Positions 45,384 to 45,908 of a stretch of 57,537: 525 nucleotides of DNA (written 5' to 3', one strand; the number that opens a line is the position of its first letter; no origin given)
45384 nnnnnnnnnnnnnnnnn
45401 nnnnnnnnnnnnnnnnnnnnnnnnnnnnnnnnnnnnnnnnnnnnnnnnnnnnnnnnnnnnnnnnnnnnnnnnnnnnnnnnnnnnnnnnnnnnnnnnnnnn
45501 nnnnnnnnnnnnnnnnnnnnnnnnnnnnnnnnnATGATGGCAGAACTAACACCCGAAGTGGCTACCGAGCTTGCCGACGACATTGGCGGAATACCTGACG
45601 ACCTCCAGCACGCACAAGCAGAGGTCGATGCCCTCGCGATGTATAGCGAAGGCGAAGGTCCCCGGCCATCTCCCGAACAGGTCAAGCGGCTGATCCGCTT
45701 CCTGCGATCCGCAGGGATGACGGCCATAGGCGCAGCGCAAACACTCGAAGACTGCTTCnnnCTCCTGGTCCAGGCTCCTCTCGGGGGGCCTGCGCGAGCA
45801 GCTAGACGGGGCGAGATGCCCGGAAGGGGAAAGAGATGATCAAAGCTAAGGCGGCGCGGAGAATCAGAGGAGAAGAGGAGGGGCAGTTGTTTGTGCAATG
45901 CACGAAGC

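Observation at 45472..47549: Cassette-like array of eight small ORFs behind an operator-bearing consensus promoter, ending in an HTH gene (anti-defence-operon architecture)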

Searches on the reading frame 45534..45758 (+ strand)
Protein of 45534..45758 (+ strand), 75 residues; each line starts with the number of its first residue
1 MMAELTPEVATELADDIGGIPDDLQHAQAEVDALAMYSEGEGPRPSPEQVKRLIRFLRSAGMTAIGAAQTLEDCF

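Call 8: search_protein_families(library=pfam, proteins=[window:45534-45758:+], max_evalue=1)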
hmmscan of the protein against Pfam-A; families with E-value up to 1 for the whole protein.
window:45534-45758:+ (75 aa): 2 families
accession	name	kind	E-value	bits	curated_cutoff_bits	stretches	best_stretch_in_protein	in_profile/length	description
PF09077.16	Phage-MuB_C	-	0.022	15.1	25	0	49-72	44-67/78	Mu B transposition protein, C terminal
PF04760.21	IF2_N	-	0.024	14.8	25.3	0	50-73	17-40/53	Translation initiation factor IF-2, N-terminal region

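Call 9: search_protein_families(library=phrogs, proteins=[window:45534-45758:+], max_evalue=1)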
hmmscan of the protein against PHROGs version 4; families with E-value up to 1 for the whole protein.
window:45534-45758:+ (75 aa): 1 family
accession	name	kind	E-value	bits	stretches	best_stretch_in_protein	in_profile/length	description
phrog_13132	-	unknown function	0.07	14.3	1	8-46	62-100/118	-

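Call 24: list_cluster_members(proteins=[window:45537-45758:+, window:45836-46081:+, window:46171-46362:+, window:46442-46663:+, window:46741-46944:+, window:46944-47159:+, window:47171-47362:+, window:47355-47546:+, window:47571-48098:-, window:49619-49873:+])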
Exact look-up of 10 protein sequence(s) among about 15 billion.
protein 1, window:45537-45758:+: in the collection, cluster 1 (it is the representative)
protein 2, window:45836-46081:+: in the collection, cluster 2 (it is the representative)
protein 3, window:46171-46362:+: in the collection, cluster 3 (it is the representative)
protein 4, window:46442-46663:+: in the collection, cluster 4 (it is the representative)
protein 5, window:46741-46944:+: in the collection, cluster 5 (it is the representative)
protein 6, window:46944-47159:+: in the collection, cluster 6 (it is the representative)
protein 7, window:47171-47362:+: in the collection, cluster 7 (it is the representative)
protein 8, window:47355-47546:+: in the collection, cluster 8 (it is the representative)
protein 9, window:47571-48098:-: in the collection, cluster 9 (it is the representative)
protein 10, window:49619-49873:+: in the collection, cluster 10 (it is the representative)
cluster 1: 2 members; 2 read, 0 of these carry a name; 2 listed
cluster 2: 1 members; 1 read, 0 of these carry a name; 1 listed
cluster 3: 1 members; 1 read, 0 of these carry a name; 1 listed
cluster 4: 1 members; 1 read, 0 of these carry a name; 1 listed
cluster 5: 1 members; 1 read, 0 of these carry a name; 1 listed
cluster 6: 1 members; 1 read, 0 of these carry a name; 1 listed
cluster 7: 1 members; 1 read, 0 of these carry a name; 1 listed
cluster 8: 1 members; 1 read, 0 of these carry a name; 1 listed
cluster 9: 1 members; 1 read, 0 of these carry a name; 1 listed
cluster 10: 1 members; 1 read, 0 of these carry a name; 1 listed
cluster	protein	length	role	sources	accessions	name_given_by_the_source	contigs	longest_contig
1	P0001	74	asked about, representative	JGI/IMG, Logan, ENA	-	-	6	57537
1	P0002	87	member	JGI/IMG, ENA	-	-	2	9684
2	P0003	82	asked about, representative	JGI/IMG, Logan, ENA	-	-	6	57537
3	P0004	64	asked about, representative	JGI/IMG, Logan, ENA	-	-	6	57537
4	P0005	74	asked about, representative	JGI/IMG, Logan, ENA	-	-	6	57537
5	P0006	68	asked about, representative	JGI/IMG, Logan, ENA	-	-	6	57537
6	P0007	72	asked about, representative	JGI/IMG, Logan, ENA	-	-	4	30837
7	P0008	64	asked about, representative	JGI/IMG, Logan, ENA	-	-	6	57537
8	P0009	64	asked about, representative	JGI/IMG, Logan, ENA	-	-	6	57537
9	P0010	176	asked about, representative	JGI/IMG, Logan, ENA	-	-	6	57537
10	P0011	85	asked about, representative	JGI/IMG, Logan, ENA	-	-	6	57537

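Call 25: find_encoding_contigs(protein=P0002, flank=10000, max_places=10)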
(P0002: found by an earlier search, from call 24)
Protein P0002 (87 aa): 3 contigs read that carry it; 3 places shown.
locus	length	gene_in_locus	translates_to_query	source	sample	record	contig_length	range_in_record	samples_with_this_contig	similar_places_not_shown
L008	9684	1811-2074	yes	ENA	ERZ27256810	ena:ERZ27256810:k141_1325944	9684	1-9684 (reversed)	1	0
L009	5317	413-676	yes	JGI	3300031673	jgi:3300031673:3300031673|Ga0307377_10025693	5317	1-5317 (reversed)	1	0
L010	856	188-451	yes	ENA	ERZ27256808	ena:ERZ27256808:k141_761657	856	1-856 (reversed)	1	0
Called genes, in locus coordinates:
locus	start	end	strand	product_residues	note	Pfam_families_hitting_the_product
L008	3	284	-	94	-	?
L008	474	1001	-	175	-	-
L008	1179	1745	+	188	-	-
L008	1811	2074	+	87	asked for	-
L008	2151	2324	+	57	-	-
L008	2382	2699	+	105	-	-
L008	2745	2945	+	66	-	-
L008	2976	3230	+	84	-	PF24461:DUF7576 (weak)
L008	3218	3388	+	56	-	-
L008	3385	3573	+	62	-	-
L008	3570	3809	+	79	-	-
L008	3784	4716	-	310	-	PF02899:Phage_int_SAM_1, PF13495:Phage_int_SAM_4 (weak), PF00589:Phage_integrase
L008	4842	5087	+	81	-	-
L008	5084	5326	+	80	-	-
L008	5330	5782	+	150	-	PF24703:DUF7666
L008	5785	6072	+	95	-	-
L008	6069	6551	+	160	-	-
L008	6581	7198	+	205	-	-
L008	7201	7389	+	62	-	-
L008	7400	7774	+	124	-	-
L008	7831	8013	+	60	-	-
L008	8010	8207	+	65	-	-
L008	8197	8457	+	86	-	-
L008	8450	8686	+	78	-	-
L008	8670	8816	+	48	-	-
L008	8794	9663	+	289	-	PF04404:ERF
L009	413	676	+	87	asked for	-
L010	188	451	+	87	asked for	-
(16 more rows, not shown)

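Call 30: find_homologous_proteins(query=P0001, max_evalue=0.01)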
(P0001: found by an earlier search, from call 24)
Query P0001 (74 aa): 1 proteins with E <= 0.01 among 4 candidates.
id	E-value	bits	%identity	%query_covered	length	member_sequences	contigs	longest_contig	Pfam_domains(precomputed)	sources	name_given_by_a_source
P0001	1.4e-40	154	100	100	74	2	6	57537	-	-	-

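Call 36: find_homologous_proteins(query=P0009, max_evalue=0.001)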
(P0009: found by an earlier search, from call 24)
Query P0009 (64 aa): 17 proteins with E <= 0.001 among 17 candidates.
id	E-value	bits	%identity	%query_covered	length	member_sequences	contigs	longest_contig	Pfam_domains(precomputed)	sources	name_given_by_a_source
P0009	2.6e-35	137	100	100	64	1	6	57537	-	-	-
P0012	1.5e-28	116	83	100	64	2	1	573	-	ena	-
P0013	6.4e-27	111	84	95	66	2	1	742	-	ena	-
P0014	2.4e-26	109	84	95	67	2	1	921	-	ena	-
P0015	2.6e-26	109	86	91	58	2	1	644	-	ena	-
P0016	2.9e-25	105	82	94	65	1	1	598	-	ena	-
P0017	4.9e-25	105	80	94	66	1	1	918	-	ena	-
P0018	3.7e-24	102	74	100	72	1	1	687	-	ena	-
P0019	6.9e-24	101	84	88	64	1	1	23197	-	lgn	-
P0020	3.7e-22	96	72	94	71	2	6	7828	-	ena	-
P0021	6.4e-21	92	71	95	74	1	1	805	PF01381.29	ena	-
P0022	4.2e-20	89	69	98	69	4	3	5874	-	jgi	-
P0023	1.3e-18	84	68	95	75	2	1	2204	-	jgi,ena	-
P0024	3.3e-18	83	69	94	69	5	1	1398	-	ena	-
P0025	1.9e-17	81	74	78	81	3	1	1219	-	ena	-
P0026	5.1e-17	79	69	83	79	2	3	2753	-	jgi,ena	-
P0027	1.8e-13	68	61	89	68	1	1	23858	-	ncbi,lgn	-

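Call 37: find_encoding_contigs(protein=P0019, flank=6000, max_places=4)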
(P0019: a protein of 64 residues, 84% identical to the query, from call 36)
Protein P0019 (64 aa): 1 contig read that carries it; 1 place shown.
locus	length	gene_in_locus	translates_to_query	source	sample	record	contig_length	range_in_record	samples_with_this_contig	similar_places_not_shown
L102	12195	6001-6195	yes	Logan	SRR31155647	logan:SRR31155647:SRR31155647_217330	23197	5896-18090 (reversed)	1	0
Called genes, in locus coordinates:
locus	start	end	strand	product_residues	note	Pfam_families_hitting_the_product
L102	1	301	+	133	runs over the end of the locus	-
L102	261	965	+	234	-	PF13539:Peptidase_M15_4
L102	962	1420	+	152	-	-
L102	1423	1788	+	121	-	-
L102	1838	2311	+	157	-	-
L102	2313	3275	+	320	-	PF01734:Patatin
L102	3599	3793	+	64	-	-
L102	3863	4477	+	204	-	PF26929:DUF8280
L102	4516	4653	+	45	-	-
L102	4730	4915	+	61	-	-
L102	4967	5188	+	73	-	-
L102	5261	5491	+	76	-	-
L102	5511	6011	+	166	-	-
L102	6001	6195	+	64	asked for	-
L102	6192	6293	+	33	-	-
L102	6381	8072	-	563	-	PF08309:LVIVD (weak), PF00395:SLH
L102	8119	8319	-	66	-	-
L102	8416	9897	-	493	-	PF00239:Resolvase, PF07508:Recombinase, PF13408:Zn_ribbon_recom (weak)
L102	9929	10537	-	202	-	-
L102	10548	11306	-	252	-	-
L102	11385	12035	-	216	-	-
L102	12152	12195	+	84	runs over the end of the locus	-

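Call 38: find_encoding_contigs(protein=P0020, flank=6000, max_places=6)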
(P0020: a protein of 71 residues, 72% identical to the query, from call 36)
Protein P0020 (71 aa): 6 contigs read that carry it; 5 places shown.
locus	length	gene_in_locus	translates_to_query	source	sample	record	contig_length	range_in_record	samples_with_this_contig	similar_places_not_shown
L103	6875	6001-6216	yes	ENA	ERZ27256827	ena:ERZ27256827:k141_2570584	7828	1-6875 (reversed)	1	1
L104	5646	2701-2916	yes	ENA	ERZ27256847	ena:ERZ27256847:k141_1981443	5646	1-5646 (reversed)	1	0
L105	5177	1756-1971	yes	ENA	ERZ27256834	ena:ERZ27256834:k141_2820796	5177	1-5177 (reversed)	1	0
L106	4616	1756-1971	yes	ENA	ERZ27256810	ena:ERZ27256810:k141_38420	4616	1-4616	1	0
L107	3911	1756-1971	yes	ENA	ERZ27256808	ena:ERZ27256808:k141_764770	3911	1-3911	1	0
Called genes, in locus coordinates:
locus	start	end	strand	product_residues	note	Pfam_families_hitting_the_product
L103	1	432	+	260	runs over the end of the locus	PF00395:SLH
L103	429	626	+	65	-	-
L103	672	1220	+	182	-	-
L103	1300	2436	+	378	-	-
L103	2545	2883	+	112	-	PF24963:DUF7768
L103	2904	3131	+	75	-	-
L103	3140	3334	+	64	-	-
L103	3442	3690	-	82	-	-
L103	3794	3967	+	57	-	-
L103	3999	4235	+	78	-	-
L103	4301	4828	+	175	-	-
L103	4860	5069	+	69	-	-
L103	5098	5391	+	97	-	-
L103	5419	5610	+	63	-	-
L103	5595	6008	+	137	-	PF24875:DUF7736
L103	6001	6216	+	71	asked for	-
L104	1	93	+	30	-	?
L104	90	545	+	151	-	-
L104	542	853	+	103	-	-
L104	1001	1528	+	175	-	-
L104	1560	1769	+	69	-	-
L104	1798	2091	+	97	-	-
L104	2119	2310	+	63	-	-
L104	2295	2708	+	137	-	PF24875:DUF7736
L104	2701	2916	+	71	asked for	-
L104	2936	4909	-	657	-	PF26549:Tricorn_N (weak), PF00395:SLH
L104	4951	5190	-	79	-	-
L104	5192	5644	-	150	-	?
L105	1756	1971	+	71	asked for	-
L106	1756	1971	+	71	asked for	-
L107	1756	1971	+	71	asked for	-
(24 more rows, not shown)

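Call 39: find_encoding_contigs(protein=P0027, flank=6000, max_places=4)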
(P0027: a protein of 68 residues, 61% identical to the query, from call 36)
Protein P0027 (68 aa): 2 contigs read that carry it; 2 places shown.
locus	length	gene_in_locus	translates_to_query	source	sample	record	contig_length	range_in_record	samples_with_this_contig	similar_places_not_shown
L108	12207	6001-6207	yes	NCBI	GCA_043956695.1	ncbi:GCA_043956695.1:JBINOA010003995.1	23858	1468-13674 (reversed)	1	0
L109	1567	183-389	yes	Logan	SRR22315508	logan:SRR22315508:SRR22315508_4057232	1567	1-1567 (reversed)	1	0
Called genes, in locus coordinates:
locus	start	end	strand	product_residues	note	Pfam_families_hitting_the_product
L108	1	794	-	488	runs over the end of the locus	-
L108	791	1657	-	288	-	-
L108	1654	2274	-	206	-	PF03592:Terminase_2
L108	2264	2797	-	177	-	-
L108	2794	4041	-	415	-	PF02195:ParB_N, PF01555:N6_N4_Mtase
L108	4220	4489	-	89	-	-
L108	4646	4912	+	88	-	-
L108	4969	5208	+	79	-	-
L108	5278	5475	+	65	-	-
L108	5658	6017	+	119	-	-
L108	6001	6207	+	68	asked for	-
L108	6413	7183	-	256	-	PF01555:N6_N4_Mtase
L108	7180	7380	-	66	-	-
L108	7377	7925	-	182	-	-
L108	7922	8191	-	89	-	-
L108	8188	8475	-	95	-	-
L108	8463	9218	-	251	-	PF07505:DUF5131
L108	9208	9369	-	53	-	-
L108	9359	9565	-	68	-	-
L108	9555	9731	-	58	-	-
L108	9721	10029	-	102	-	-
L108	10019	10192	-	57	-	-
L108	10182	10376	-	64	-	-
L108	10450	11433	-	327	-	-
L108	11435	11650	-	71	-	-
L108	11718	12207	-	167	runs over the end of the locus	-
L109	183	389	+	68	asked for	-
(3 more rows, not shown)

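Call 49: find_related_loci(query=A1, collection=genome_contigs, flank=6000)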
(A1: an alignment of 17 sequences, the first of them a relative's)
Query A1 (64 aa) in genome_contigs; peptide patterns used: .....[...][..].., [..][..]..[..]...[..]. (x = any residue, [..] = any of these).
33 stretches matched a pattern; 1 encode a relative of the query (tblastn E <= 1e-3); 1 distinct loci.
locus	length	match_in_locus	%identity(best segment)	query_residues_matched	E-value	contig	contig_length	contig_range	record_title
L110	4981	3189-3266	38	15-40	2e-5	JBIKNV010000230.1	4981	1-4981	MAG: Pirellulales bacterium isolate ME2014-10-11_3300043567_group5_bin50 Rohwer_bin1675_scaffold_15291_c1, whole genome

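Call 50: find_related_loci(query=A1, collection=viral_contigs, flank=6000)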
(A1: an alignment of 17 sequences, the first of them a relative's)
Query A1 (64 aa) in viral_contigs; peptide patterns used: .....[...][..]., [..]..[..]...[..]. (x = any residue, [..] = any of these).
40 stretches matched a pattern, but none encodes a relative of the query by tblastn (E <= 1e-3).

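Call 58: search_solved_structures(query=A1, max_evalue=1, show_alignments=2)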
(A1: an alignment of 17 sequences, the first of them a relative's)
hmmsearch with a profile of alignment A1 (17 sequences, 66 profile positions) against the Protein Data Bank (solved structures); distinct sequences matched with E-value up to 1: 6.
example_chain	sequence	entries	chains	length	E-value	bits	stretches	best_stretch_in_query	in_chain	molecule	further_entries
2ypf_A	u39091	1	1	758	4.2e-06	30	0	8-26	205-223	AVRBS3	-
9jo8_A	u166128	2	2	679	0.00028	24.2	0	8-26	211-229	TALE repeat protein targeting mitochondiral ND1-L gene. | TALE repeat protein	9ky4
5w8y_A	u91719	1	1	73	0.16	15.3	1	17-44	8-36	protein XPH1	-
5i41_B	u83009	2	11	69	0.31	14.5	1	26-52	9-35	Chromosome-anchoring protein RacA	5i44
6fkg_C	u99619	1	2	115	0.79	13.1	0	22-58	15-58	Rv1990c (MbcA)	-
8dd7_B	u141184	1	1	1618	0.86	13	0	7-33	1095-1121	Protein timeless,Methylated-DNA--protein-cysteine methyltransferase fusion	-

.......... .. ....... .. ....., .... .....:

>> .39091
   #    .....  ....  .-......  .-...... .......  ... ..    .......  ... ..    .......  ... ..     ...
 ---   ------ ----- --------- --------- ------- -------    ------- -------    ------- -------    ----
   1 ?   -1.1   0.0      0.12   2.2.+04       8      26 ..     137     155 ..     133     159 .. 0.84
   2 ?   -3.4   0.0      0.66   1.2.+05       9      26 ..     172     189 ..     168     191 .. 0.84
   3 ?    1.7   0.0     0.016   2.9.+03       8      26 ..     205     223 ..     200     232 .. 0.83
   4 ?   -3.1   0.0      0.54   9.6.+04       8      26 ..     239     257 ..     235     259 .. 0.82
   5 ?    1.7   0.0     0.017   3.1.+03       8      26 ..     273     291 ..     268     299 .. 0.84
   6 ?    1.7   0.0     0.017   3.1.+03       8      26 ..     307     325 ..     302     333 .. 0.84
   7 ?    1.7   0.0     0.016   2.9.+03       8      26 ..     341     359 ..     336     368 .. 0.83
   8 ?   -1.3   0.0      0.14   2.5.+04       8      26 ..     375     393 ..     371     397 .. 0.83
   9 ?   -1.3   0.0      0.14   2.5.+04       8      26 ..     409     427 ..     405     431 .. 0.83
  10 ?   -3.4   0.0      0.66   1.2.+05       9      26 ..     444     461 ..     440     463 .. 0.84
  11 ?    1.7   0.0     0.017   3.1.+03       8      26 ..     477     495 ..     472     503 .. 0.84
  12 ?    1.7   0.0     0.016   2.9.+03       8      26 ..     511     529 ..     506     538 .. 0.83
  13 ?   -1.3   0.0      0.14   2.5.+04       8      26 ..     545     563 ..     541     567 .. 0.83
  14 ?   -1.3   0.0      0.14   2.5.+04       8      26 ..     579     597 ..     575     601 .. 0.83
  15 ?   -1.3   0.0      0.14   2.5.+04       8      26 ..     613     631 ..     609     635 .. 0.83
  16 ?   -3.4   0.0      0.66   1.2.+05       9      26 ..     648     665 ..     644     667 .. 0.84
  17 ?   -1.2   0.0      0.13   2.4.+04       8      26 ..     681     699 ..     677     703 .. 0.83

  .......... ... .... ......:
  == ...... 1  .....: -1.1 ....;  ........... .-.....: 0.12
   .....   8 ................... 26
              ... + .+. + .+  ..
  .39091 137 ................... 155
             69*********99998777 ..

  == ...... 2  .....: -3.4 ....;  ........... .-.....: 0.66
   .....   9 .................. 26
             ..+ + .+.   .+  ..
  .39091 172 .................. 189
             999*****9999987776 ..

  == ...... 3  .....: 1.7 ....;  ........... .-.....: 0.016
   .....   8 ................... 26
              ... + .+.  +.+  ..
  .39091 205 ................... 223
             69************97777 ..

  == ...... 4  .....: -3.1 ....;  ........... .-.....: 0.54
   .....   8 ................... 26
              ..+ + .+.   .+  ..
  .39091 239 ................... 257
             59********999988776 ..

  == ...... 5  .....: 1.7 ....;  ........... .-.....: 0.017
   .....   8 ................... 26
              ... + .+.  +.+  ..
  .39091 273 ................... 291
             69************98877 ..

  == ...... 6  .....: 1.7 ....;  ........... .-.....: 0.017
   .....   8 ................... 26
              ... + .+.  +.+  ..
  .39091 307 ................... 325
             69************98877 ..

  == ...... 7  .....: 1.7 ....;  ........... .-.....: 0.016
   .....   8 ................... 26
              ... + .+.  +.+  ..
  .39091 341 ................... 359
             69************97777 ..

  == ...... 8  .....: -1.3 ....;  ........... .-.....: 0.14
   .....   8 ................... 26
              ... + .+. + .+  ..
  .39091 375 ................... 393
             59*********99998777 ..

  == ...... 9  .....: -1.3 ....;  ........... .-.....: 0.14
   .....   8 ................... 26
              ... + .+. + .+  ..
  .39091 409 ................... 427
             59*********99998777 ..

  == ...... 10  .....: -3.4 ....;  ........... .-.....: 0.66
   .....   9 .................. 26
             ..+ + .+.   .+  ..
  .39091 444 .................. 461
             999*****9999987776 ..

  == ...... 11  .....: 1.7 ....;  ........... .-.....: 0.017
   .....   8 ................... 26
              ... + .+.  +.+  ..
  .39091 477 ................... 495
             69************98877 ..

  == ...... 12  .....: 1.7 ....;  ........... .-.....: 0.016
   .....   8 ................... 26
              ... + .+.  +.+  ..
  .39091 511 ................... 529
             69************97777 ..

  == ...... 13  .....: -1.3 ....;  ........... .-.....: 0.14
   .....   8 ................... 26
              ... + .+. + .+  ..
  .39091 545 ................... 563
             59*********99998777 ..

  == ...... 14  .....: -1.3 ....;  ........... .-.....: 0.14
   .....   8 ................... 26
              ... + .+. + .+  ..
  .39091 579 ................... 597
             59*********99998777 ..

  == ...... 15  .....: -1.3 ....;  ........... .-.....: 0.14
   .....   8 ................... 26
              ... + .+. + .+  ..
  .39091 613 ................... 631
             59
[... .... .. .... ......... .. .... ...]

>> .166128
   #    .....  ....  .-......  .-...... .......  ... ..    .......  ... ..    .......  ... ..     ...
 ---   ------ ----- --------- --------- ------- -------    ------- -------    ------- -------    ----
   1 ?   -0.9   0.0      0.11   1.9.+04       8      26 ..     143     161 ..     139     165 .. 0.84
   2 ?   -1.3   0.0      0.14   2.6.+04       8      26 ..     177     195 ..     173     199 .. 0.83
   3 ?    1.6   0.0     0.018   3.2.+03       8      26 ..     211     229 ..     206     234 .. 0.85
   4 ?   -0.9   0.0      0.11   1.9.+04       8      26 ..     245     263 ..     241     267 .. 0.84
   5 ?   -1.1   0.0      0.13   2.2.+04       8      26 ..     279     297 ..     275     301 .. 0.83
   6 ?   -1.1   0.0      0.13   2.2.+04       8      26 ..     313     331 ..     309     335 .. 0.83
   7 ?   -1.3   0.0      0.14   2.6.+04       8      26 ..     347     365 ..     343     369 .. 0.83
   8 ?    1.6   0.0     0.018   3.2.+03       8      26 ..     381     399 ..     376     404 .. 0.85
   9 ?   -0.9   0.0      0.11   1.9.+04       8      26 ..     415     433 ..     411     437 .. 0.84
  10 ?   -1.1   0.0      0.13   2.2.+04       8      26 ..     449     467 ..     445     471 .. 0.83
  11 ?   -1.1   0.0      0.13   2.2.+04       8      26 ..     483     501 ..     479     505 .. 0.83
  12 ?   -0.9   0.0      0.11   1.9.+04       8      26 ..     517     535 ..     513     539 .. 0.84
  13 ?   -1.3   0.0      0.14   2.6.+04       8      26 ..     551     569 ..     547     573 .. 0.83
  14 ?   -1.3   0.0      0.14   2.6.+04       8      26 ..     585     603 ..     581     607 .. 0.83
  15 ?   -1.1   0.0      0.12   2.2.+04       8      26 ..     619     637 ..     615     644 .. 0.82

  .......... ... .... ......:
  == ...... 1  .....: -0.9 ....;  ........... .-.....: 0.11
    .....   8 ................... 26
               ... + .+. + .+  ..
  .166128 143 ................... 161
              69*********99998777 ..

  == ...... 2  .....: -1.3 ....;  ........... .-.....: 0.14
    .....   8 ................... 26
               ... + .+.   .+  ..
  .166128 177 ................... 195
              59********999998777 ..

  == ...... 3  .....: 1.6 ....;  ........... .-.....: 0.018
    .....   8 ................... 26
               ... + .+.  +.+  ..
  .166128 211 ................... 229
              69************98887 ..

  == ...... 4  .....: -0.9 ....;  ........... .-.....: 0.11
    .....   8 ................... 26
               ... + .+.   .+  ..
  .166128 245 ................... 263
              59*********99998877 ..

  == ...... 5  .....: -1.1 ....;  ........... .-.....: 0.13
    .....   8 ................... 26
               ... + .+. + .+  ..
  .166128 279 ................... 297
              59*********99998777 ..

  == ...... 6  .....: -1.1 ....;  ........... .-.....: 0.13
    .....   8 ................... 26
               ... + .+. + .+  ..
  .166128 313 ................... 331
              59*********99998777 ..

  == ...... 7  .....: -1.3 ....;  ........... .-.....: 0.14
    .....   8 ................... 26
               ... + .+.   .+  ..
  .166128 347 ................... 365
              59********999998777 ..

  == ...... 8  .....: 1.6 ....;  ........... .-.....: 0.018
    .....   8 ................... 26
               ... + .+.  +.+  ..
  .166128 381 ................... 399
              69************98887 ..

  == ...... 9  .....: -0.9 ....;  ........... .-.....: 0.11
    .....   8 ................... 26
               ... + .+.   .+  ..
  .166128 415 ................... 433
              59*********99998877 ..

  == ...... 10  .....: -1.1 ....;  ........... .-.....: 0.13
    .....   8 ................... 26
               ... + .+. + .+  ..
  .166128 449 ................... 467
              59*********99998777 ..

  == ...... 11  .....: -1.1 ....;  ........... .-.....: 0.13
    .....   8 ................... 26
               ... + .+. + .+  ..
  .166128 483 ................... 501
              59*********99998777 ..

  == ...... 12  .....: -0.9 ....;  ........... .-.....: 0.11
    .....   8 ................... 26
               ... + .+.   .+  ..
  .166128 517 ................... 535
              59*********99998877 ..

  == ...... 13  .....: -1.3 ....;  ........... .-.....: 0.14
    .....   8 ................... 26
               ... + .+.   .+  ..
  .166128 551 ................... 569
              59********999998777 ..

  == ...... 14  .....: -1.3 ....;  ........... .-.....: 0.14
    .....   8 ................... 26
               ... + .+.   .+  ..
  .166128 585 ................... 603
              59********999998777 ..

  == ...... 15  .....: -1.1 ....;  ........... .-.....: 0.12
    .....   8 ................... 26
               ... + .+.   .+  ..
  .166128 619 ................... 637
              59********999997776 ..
